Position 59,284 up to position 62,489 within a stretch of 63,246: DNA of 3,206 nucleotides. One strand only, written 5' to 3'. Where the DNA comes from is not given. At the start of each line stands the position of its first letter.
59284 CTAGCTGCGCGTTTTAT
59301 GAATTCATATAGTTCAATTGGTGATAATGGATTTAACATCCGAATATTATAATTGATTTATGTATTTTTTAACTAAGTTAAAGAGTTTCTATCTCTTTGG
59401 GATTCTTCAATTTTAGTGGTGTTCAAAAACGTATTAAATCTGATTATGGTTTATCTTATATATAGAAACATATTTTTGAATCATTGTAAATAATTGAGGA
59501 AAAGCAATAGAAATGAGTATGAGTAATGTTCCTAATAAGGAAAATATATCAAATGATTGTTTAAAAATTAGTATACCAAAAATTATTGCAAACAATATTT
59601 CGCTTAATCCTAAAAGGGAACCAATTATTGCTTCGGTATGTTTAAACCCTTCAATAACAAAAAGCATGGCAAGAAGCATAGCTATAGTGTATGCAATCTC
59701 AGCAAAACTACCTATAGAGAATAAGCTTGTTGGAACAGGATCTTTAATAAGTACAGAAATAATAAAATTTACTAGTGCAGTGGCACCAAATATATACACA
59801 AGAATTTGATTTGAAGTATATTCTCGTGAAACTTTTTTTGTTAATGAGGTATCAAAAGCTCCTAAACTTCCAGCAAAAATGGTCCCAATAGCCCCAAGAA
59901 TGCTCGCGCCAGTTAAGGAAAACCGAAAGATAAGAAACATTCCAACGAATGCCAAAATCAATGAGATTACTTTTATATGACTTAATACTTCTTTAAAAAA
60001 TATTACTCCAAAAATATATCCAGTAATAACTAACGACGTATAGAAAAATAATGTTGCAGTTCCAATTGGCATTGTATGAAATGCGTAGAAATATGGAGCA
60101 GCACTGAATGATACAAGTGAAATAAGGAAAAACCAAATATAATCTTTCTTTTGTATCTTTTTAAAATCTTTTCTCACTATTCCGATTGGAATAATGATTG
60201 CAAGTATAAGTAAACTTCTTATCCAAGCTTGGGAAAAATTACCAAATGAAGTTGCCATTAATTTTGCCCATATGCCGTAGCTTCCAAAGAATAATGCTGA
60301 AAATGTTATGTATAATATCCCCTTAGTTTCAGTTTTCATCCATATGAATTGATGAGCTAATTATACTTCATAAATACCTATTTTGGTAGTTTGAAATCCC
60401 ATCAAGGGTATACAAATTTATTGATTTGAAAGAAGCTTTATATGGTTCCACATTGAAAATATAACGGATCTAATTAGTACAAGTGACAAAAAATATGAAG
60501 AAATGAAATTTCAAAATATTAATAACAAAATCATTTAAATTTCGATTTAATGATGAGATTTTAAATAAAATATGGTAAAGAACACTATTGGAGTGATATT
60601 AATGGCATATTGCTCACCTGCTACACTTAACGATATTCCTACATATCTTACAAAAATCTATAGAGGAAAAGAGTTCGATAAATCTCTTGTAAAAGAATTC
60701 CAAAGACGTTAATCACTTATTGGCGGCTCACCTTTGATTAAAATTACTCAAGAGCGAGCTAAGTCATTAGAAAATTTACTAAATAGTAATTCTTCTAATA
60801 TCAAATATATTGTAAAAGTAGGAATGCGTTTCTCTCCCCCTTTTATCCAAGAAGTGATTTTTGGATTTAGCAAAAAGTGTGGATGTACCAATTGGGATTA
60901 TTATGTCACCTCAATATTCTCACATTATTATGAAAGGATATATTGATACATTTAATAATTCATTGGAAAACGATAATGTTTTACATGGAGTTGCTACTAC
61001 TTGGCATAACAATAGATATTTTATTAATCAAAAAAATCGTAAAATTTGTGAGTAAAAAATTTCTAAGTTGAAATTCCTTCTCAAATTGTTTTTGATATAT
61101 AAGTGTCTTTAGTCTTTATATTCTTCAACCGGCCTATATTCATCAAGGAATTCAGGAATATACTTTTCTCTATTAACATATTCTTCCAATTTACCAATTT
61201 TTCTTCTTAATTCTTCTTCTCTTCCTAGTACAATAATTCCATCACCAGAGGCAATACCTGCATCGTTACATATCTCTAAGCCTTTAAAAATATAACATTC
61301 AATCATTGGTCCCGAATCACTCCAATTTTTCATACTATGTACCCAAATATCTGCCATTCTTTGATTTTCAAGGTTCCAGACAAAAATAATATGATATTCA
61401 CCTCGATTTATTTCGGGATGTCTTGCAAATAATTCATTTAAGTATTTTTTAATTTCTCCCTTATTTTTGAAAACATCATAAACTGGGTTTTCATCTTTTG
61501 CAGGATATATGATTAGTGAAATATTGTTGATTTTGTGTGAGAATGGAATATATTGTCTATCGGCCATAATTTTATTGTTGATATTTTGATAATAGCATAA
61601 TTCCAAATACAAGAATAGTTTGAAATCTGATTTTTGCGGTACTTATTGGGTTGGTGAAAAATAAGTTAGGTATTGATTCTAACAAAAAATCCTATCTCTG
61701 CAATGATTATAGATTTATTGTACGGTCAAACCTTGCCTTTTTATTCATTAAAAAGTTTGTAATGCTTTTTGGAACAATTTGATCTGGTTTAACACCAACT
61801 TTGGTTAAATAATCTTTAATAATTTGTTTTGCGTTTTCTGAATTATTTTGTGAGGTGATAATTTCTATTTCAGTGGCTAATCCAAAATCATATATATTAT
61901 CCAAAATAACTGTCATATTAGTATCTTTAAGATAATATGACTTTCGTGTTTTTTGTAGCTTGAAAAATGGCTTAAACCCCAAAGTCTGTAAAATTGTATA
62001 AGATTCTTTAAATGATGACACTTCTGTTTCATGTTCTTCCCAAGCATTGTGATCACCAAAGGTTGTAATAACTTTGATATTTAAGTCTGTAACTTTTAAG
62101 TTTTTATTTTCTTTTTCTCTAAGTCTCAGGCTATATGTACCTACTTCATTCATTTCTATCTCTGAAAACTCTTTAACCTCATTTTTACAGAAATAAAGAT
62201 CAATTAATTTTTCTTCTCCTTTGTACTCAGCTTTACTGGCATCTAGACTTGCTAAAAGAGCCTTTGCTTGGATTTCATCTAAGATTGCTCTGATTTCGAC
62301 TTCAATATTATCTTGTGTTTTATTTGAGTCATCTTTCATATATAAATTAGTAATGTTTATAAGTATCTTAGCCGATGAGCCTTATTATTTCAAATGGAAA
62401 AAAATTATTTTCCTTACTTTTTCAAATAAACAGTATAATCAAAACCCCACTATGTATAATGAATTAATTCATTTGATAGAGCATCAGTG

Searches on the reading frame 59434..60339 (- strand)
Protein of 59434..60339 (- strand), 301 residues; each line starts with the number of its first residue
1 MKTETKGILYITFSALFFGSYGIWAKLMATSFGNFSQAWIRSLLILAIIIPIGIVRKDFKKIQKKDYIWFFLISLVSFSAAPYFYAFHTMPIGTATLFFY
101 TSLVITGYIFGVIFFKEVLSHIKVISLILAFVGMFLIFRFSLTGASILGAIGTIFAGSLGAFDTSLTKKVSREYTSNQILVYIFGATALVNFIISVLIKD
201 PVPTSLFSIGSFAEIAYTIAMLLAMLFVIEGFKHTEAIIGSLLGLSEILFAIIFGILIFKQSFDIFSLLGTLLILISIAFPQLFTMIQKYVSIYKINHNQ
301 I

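Call 28: search_protein_families(library=pfam, proteins=[window:59434-60339:-], max_evalue=0.001)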
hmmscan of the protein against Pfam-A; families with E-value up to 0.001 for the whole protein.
window:59434-60339:- (301 aa): 1 family
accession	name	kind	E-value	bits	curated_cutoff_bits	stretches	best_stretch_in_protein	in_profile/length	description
PF00892.27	EamA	-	1.8e-23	83.7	28.2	2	6-138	2-134/135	EamA-like transporter family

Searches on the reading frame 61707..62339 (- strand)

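Call 28: search_protein_families(library=pfam, proteins=[window:61707-62339:-], max_evalue=0.001)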
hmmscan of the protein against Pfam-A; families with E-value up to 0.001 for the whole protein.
window:61707-62339:- (210 aa): 1 family
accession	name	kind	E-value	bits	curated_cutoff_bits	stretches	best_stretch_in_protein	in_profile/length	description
PF01928.26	CYTH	-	1e-09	38.9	23.2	1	11-190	1-176/179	CYTH domain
